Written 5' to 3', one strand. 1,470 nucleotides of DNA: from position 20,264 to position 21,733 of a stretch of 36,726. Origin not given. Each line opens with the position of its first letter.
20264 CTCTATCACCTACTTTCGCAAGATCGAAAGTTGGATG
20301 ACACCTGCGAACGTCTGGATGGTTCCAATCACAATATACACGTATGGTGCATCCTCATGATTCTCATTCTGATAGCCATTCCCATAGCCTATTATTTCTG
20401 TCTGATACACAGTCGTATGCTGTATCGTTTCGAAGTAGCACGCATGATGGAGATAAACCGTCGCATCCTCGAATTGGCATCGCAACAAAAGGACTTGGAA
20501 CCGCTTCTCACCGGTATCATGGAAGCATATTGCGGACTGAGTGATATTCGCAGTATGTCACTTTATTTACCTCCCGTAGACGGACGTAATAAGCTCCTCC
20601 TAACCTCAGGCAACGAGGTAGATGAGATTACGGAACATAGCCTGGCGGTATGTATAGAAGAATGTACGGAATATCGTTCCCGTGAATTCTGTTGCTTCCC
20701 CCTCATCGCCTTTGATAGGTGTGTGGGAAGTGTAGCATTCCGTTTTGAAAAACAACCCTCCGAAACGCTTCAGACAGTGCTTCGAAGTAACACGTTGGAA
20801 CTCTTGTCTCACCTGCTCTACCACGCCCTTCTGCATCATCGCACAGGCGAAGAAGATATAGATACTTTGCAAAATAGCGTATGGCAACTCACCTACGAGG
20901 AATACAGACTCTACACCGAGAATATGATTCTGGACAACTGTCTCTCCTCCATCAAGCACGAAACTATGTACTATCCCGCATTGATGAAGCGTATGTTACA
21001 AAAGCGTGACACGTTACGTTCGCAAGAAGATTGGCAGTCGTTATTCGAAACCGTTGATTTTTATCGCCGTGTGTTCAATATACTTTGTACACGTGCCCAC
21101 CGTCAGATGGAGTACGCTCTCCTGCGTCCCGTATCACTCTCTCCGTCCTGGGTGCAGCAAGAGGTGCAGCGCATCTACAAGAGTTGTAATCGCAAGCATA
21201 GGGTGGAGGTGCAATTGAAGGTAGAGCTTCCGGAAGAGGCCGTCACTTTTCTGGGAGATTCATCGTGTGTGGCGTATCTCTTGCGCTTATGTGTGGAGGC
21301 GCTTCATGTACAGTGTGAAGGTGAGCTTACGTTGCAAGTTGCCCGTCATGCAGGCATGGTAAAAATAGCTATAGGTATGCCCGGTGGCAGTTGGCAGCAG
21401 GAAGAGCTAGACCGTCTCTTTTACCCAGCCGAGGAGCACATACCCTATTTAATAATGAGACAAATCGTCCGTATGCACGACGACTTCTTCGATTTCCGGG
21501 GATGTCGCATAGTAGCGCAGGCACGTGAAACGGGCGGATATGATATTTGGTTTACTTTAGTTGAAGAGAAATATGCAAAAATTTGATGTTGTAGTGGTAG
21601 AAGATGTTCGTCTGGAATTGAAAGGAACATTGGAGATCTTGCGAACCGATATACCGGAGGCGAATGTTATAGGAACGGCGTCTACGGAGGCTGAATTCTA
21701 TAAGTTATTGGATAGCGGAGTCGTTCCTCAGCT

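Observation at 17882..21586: Sensor kinase with two complementary half-defective kinase modules in reversed order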

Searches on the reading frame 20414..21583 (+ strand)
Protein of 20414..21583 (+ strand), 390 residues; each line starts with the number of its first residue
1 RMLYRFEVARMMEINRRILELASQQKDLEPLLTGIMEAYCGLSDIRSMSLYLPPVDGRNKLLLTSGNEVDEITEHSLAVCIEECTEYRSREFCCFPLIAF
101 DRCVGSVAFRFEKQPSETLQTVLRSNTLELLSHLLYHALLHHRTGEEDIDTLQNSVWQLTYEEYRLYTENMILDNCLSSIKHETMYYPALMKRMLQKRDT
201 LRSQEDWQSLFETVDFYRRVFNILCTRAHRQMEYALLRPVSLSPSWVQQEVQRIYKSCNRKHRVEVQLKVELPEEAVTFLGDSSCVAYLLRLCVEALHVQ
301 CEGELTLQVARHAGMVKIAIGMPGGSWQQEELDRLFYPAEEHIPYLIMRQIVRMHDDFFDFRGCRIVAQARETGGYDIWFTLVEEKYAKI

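Call 28: predict_structure(alignment_id=A2)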
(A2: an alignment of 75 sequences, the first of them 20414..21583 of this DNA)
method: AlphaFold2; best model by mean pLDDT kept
length: 390 residues; sequences in the alignment: 75
mean_pLDDT: 85.4   pTM: 0.48
mean pLDDT of the five models: 85.4, 85.2, 83.4, 82.5, 81.4
residues with pLDDT >= 90: 189; 70-90: 142; 50-70: 56; < 50: 3
segments of 3 or more residues with pLDDT < 50: none
pLDDT, mean of each block of 10 residues (from residue 1): 77 84 81 88 89 86 90 95 94 95 95 90 86 87 54 65 63 64 74 77 83 79 65 68 98 97 96 95 95 94 95 96 94 91 90 88 93 96 83
secondary structure, 60 per line:
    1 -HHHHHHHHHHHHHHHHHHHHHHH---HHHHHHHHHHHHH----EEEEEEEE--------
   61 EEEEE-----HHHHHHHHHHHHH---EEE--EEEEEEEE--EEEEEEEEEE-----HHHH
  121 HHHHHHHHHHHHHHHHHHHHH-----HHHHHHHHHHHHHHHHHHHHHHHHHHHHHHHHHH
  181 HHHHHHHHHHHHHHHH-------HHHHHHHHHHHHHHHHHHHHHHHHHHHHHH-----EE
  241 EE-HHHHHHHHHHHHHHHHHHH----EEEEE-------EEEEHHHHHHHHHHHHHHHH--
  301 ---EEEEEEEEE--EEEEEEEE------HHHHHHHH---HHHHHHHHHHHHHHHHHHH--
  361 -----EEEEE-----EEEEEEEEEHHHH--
elements in order: H2-24 H28-40 E45-52 E61-65 H71-83 E87-89 E92-99 E102-111 H117-141 H147-196 H204-233 E239-242 H244-262 E267-271 E279-282 H283-298 E304-312 E315-322 H329-336 H340-358 E366-370 E376-384 H385-388

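Call 31: fold_search(model_id=the predicted structure, library=pdb)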
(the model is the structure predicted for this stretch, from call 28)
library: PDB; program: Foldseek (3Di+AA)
matches with E <= 10: 1087; with E <= 0.001: 341
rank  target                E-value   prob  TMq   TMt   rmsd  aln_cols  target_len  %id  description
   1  4gcz_A                2.2e-12  1.00  0.32  0.34  25.9       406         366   15  Structure of a blue-light photoreceptor (released 2013-06-19)
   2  8a52_A                4.4e-12  1.00  0.32  0.34  16.2       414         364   14  Crystal structure of a chimeric LOV-Histidine kinase SB2F1 (asymmetrical variant, trigonal form with long c-axis) (released 2023-12-27)
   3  9eut_A                6.5e-12  1.00  0.32  0.18  23.5       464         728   12  Cryo-EM structure of the full-length Pseudomonas aeruginosa bacteriophytochrome in its Pr state (released 2024-09-04)
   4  4gcz_B                9.1e-12  1.00  0.29  0.30  22.8       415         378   12  Structure of a blue-light photoreceptor (released 2013-06-19)
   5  8a3u                  2.1e-11  1.00  0.33  0.35  17.7       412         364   14  Crystal structure of a chimeric LOV-Histidine kinase SB2F1 (symmetrical variant, trigonal form with short c-axis) (released 2023-12-20)
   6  8isk_A                2.2e-11  1.00  0.31  0.15  21.0       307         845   16  Pr conformer of Zea mays phytochrome A1 - ZmphyA1-Pr (released 2023-08-09)
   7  8a7f_B                2.3e-11  1.00  0.34  0.36  18.1       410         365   14  Crystal structure of a chimeric LOV-Histidine kinase SB2F1-I66R mutant (asymmetrical variant, trigonal form with long  (released 2024-01-10)
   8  9a5d_A                2.3e-11  1.00  0.33  0.22  58.6       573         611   10  Integrative model of WALK-YYCH by crosslinking MS and deep learning (released 2024-09-18)
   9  8a7h_A                3.3e-11  1.00  0.34  0.36  17.0       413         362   13  Crystal structure of a chimeric LOV-Histidine kinase SB2F1-I66R mutant (light state; asymmetrical variant, trigonal fo (released 2024-01-10)
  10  8a7f_A                3.4e-11  1.00  0.33  0.35  16.9       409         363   14  Crystal structure of a chimeric LOV-Histidine kinase SB2F1-I66R mutant (asymmetrical variant, trigonal form with long  (released 2024-01-10)
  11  8isj_A                7.5e-11  1.00  0.30  0.14  20.4       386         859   13  Pr conformer of Arabidopsis thaliana phytochrome A - AtphyA-Pr (released 2023-08-09)
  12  8a6x_B                8.3e-11  1.00  0.33  0.35  18.3       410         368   14  Crystal structure of a chimeric LOV-Histidine kinase SB2F1 (asymmetrical variant, trigonal form with long c axis) (released 2024-01-10)
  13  8isi_A                1.5e-10  1.00  0.32  0.16  20.7       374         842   14  Photochromobilin-free form of Arabidopsis thaliana phytochrome A - apo-AtphyA (released 2023-08-09)
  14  8isj_B                2.1e-10  1.00  0.30  0.15  20.5       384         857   12  Pr conformer of Arabidopsis thaliana phytochrome A - AtphyA-Pr (released 2023-08-09)
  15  7rzw_B                2.8e-10  1.00  0.30  0.14  21.4       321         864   15  CryoEM structure of Arabidopsis thaliana phytochrome B (released 2022-04-13)
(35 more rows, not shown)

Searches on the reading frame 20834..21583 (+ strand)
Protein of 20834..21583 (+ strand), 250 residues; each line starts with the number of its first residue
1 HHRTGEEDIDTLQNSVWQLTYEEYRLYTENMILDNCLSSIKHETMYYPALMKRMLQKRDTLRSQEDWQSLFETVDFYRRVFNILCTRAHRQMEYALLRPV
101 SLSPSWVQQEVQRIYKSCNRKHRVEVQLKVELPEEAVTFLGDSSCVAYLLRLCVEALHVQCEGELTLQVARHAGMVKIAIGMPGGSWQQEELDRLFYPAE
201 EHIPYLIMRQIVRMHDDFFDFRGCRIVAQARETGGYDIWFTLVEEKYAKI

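Call 38: search_solved_structures(query=A3, max_evalue=1, show_alignments=3)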
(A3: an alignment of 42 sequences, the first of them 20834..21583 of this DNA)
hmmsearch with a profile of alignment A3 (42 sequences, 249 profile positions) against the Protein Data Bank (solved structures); distinct sequences matched with E-value up to 1: 32.
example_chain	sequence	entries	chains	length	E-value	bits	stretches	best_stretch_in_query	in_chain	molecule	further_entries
3a0t_A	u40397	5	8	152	1.7e-07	34.6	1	99-246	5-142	Sensor protein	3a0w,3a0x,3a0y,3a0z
3a0r_A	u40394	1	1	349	2.6e-07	34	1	91-244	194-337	Sensor protein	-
8a3u_A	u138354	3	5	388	2.5e-06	30.8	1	101-249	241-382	Putative Sensory box protein,Sensor protein FixL | Putative Sensory box protein,Putative Sensory box protein,Sensor protein FixL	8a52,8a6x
8a7f_A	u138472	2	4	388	2.5e-06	30.8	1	101-249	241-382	Putative Sensory box protein,Sensor protein FixL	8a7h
4gcz_A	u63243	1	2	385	2.6e-06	30.8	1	101-249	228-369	Blue-light photoreceptor, Sensor protein fixL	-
9jfj_A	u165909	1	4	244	3.4e-06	30.4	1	95-223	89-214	Sensor histidine kinase ZraS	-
7zp0_A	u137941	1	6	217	1.2e-05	28.6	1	53-225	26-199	Sensor protein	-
6paj_A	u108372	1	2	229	0.0003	24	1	83-223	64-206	Sensor protein SrrB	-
7z8n_A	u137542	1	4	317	0.00096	22.3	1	100-219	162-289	Histidine kinase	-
8u4x_A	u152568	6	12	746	0.0016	21.7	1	93-222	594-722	histidine kinase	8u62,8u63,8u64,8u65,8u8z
8dvq_A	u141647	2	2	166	0.0017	21.6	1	93-222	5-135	Sensor protein VanS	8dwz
3sl2_A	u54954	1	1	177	0.0022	21.1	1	116-249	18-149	Sensor histidine kinase yycG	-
8h70_A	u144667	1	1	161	0.0035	20.5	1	99-226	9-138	Phosphate regulon sensor protein PhoR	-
8g3a_D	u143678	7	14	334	0.0039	20.4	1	123-209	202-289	Sensor protein BceS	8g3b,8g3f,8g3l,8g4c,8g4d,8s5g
4q20_A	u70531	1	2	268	0.0087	19.2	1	90-183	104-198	Sensor protein DivL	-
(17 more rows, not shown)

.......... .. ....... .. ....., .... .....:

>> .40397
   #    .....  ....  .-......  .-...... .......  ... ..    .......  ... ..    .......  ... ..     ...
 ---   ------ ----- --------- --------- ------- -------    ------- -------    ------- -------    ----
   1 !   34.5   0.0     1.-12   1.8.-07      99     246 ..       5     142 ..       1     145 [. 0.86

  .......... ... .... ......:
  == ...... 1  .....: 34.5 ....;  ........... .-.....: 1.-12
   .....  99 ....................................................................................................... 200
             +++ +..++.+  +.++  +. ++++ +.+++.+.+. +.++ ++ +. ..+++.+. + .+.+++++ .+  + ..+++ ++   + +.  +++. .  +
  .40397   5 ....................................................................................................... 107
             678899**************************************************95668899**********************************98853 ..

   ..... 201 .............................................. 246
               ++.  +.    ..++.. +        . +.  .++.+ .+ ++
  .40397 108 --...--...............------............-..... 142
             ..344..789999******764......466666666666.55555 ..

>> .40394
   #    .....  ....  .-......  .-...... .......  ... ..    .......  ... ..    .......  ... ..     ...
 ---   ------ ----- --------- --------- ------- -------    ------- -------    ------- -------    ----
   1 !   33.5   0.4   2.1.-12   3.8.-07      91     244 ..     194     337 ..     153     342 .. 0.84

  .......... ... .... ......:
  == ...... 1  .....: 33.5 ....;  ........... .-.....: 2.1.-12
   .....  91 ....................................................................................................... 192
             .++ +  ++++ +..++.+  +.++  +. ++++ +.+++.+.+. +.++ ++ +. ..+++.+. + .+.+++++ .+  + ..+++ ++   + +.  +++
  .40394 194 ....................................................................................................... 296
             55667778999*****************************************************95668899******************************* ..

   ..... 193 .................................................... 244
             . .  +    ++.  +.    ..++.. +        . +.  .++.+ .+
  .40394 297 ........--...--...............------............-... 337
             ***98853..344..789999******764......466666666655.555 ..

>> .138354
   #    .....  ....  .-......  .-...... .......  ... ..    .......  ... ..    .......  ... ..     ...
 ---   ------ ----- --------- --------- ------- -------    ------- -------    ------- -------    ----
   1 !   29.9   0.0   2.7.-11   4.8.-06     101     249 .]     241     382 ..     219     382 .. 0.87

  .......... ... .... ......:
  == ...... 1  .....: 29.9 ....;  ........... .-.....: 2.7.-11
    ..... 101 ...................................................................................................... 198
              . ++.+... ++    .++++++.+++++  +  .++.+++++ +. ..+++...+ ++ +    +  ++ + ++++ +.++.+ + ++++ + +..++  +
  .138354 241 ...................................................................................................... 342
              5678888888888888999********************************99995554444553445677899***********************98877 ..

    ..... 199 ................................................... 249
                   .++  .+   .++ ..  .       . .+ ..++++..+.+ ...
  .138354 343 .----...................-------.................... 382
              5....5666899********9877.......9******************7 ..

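Call 67: search_protein_families(library=pfam, alignment_id=A3, max_evalue=1)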
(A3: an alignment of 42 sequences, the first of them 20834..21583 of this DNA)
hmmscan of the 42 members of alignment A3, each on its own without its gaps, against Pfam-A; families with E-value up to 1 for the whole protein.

A. member 1, window:20834-21583:+ (250 aa): 1 family
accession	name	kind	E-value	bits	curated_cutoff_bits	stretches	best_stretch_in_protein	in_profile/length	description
PF16266.10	DUF4919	-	0.087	13.2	29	1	44-71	11-37/186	Domain of unknown function (DUF4919)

B. families by the number of members that match (of 42 scanned): 45 families (the first 25 are shown)
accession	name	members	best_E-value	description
PF02518.31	HATPase_c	34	1.6e-08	Histidine kinase-, DNA gyrase B-, and HSP90-like ATPase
PF10757.14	YbaJ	6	0.043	Biofilm formation regulator YbaJ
PF12828.12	PXB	5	0.0058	PX-associated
PF04368.18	DUF507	3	0.013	Protein of unknown function (DUF507)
PF06330.16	TRI5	2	0.051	Trichodiene synthase (TRI5)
PF14425.11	Imm3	2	0.054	Immunity protein Imm3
PF13304.12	AAA_21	1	0.0072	AAA domain, putative AbiEii toxin, Type IV TA system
PF22885.1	DUF7020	1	0.008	Domain of unknown function (DUF7020)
PF12224.13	Amidoligase_2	1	0.0093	Putative amidoligase enzyme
PF23295.1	Arm_4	1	0.017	Armadillo-like repeats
PF04818.19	CID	1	0.018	CID domain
PF22222.1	Cpf1_PI-like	1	0.019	CRISPR-associated endonuclease Cpf1 PI domain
PF18664.7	CdiA_C_tRNase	1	0.019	CdiA C-terminal tRNase domain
PF00998.28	RdRP_3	1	0.02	Viral RNA dependent RNA polymerase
PF10534.14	CRIC_ras_sig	1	0.025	Connector enhancer of kinase suppressor of ras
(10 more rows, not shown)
